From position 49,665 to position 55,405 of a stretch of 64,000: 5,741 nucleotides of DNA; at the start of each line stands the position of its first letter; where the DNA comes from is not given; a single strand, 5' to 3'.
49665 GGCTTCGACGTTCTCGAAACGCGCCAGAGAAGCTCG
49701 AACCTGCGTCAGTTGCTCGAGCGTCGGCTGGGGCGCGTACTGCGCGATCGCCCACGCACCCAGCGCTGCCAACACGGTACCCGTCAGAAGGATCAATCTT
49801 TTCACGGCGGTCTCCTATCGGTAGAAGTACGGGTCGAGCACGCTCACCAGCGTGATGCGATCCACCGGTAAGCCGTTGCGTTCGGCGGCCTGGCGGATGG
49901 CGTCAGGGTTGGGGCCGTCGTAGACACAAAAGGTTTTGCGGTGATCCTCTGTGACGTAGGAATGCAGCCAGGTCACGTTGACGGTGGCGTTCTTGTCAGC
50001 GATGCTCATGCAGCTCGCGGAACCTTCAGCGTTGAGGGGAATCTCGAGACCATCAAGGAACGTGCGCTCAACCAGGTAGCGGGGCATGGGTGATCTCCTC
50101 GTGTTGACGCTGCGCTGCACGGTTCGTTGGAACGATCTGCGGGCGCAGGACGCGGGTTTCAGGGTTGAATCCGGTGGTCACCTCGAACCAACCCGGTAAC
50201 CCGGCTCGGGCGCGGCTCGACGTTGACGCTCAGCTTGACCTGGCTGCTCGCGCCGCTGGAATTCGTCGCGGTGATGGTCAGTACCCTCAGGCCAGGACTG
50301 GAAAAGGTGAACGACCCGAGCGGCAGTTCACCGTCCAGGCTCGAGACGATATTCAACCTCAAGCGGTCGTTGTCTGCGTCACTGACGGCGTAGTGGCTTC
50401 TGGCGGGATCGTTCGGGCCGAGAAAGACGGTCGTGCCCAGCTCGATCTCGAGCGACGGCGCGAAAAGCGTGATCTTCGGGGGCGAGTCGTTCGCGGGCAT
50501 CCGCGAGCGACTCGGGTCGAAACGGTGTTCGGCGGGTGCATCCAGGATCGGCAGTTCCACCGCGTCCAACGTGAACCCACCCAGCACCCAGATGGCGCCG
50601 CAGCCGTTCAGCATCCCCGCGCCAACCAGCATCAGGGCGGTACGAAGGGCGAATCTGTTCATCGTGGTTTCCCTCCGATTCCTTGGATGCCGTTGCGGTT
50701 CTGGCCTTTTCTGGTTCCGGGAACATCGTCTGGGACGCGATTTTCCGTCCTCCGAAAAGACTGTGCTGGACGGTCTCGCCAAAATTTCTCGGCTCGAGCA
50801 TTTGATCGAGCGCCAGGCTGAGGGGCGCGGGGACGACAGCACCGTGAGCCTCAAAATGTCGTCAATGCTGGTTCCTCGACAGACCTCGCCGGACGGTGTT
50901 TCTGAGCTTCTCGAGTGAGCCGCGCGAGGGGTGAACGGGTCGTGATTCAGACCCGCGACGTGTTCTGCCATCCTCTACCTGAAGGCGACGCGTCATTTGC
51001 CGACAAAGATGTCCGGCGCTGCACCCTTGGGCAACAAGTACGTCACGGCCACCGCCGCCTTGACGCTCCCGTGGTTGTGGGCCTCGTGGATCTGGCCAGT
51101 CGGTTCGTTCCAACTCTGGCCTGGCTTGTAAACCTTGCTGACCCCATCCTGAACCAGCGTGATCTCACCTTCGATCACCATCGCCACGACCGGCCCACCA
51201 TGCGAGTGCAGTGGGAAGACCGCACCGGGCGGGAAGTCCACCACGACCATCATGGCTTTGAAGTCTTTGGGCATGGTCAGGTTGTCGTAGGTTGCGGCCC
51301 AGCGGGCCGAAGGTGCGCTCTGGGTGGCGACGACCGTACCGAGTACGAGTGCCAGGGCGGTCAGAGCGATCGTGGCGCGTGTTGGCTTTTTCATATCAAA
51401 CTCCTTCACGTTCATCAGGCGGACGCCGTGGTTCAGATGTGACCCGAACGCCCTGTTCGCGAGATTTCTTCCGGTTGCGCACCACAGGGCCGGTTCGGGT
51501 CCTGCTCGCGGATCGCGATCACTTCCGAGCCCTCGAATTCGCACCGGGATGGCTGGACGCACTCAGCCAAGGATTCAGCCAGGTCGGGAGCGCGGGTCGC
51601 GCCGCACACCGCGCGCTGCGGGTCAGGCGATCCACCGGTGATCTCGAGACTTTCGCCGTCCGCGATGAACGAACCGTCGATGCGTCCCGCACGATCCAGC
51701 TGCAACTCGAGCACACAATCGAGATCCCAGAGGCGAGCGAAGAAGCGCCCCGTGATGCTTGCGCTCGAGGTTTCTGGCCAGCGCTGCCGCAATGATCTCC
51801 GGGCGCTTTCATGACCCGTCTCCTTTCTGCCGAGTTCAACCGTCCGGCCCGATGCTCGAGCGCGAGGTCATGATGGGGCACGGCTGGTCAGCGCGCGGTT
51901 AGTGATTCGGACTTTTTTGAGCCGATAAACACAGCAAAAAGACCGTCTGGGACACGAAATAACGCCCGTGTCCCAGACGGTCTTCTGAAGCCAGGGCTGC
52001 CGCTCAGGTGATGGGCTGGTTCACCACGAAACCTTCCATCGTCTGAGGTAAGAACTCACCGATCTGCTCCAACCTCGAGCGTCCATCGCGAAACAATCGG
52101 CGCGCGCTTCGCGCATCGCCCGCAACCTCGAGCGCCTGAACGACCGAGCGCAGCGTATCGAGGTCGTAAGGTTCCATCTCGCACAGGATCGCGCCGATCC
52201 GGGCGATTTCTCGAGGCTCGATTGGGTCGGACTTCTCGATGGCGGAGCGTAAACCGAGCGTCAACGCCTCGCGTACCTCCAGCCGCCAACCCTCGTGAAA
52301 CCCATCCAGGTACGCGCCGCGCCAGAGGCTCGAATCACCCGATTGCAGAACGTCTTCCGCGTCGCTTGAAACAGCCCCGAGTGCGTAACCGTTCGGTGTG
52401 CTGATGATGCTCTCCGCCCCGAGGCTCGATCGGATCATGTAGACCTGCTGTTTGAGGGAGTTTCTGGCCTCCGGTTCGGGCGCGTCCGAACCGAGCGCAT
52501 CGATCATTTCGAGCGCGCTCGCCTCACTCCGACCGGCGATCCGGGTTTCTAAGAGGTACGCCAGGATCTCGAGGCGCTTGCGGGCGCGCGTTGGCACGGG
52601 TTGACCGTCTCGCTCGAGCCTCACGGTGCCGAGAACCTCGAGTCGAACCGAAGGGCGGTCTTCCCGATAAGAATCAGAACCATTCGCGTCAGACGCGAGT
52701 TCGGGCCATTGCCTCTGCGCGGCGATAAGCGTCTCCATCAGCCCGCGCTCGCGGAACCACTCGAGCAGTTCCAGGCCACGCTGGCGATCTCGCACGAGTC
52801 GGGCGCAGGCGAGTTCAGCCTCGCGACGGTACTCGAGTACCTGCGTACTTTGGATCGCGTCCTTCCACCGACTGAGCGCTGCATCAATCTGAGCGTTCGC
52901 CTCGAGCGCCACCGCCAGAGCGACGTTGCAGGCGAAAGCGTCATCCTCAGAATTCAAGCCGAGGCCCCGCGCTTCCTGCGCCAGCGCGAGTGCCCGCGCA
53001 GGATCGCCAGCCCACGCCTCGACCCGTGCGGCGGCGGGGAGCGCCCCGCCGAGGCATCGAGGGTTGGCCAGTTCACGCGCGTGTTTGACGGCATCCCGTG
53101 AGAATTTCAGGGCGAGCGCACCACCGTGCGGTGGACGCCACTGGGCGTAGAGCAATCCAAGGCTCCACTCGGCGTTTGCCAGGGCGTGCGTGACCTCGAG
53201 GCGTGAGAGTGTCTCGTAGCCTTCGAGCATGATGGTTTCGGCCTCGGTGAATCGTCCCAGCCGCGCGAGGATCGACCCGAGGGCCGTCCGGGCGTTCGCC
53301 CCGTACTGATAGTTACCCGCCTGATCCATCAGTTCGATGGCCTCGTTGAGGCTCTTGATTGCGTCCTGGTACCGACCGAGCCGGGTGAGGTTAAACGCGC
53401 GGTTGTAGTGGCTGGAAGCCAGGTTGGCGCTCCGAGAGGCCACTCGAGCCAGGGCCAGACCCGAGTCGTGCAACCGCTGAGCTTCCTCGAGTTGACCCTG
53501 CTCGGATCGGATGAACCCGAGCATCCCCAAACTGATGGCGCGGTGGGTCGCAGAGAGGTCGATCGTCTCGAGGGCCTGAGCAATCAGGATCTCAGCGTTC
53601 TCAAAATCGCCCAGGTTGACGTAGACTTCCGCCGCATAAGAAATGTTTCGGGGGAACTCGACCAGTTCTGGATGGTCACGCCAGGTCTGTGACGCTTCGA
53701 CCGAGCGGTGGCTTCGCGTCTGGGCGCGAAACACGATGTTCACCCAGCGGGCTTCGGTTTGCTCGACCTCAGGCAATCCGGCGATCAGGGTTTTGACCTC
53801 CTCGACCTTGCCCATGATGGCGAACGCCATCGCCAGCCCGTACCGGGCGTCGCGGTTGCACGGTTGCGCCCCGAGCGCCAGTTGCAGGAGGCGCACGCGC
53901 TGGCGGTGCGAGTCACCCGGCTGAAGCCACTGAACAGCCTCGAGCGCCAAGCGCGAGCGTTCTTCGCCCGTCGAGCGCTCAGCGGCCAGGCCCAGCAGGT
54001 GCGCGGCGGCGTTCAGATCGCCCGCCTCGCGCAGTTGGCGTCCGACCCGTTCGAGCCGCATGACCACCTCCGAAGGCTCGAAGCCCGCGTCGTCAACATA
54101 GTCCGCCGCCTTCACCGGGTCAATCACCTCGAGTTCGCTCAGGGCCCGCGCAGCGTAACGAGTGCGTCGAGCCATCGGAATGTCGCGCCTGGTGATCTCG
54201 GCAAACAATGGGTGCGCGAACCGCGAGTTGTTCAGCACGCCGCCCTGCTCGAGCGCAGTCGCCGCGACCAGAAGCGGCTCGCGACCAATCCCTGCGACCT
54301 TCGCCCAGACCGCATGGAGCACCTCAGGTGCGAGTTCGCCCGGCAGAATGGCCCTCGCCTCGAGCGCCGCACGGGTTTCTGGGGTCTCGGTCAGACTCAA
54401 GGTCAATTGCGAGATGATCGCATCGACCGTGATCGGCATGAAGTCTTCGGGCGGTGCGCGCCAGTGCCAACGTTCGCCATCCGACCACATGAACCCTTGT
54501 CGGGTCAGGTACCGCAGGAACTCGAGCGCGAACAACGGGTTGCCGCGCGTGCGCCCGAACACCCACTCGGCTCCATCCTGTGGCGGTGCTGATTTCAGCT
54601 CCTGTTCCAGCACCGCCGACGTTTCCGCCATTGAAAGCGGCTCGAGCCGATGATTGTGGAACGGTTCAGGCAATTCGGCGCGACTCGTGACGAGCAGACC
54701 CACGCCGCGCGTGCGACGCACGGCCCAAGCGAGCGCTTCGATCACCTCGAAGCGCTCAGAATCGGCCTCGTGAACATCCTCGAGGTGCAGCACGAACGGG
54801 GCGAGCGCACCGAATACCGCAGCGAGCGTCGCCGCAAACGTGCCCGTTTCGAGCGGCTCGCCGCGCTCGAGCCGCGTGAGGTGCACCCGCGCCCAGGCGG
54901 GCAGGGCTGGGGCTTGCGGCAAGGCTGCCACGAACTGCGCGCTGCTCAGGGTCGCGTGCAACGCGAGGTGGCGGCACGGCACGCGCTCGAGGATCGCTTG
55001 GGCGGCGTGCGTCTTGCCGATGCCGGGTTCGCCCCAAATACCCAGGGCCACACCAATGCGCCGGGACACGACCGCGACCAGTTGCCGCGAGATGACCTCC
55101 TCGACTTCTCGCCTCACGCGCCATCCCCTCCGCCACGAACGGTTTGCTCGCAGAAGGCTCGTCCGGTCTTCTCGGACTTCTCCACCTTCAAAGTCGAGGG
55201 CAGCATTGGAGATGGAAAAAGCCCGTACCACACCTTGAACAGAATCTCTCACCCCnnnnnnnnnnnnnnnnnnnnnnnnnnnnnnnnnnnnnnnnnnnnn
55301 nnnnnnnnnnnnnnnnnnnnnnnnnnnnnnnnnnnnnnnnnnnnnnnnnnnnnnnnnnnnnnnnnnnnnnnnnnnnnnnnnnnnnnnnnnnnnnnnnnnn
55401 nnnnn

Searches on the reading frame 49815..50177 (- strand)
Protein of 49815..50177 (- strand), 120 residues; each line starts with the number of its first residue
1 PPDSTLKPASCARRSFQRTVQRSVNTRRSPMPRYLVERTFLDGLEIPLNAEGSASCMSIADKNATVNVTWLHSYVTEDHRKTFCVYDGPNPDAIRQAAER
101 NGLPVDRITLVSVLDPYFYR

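Call 21: search_protein_families(library=pfam, proteins=[window:49815-50177:-], max_evalue=0.001)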
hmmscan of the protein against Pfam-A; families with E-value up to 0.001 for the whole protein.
window:49815-50177:- (120 aa): 1 family
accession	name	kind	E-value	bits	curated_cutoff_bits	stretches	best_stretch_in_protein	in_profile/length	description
PF14026.12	SCO4226-like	-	4.2e-22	78.5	28.5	1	34-111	1-76/76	Nickel responsive protein SCO4226-like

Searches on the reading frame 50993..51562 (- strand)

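Call 21: search_protein_families(library=pfam, proteins=[window:50993-51562:-], max_evalue=0.001)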
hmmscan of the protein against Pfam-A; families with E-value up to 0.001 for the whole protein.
window:50993-51562:- (189 aa): 3 families
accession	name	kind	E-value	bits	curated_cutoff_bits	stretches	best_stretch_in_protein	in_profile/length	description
PF07883.17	Cupin_2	-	1.1e-12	47.9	27.2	1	107-171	2-66/70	Cupin domain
PF00190.28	Cupin_1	-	2.7e-07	30.7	22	1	88-172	16-110/151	Cupin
PF12973.13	Cupin_7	-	2.9e-07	30.7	27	1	92-161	22-87/105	ChrR Cupin-like domain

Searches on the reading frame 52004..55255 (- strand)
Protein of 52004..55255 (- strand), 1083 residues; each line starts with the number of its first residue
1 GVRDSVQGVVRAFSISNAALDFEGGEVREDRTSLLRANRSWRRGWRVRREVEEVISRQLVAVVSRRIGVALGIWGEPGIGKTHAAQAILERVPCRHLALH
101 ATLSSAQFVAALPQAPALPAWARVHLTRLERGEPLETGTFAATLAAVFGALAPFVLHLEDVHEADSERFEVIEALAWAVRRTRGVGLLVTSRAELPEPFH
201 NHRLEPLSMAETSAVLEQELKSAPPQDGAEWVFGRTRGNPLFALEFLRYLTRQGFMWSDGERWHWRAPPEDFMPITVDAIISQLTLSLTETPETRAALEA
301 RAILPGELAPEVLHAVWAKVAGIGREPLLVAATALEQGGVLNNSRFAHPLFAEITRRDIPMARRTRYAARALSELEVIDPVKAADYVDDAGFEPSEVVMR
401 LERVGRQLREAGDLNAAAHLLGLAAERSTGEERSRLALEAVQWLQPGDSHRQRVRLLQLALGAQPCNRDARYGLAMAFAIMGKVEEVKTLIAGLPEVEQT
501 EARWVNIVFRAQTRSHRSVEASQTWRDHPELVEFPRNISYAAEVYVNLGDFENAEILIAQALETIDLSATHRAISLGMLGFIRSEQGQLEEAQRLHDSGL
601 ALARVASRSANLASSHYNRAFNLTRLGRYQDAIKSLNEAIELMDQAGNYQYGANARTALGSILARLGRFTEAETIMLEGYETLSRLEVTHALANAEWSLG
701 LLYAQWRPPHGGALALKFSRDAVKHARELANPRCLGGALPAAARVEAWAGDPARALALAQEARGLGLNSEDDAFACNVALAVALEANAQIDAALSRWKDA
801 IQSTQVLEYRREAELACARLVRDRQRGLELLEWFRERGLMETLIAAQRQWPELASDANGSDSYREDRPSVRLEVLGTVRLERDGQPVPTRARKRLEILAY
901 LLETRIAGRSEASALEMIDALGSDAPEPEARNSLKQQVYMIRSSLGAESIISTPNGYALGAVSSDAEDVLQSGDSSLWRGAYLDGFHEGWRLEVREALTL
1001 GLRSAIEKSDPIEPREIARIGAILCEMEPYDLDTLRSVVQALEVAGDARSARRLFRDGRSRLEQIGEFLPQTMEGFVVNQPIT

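Call 36: search_protein_families(library=pfam, proteins=[window:52004-55255:-], max_evalue=0.001)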
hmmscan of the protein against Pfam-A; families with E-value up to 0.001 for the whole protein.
window:52004-55255:- (1083 aa): 7 families
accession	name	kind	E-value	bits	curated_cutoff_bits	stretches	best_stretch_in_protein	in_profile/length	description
PF13424.12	TPR_12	-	6.6e-14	52.3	30.1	2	612-681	2-73/77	Tetratricopeptide repeat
PF13181.12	TPR_8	-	4e-09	36.4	25.7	0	613-642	1-30/34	Tetratricopeptide repeat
PF00515.34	TPR_1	-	5.1e-09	36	27.8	1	613-642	1-30/34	Tetratricopeptide repeat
PF07719.23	TPR_2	-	4.6e-07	29.9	27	1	614-643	2-31/34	Tetratricopeptide repeat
PF13191.12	AAA_16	-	6.6e-07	30.4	32.6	1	58-178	14-158/167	AAA ATPase domain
PF13176.12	TPR_7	-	1e-06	28.8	27.9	0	542-567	6-30/36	Tetratricopeptide repeat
PF14559.12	TPR_19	-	2.5e-05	25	25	0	455-504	12-61/68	Tetratricopeptide repeat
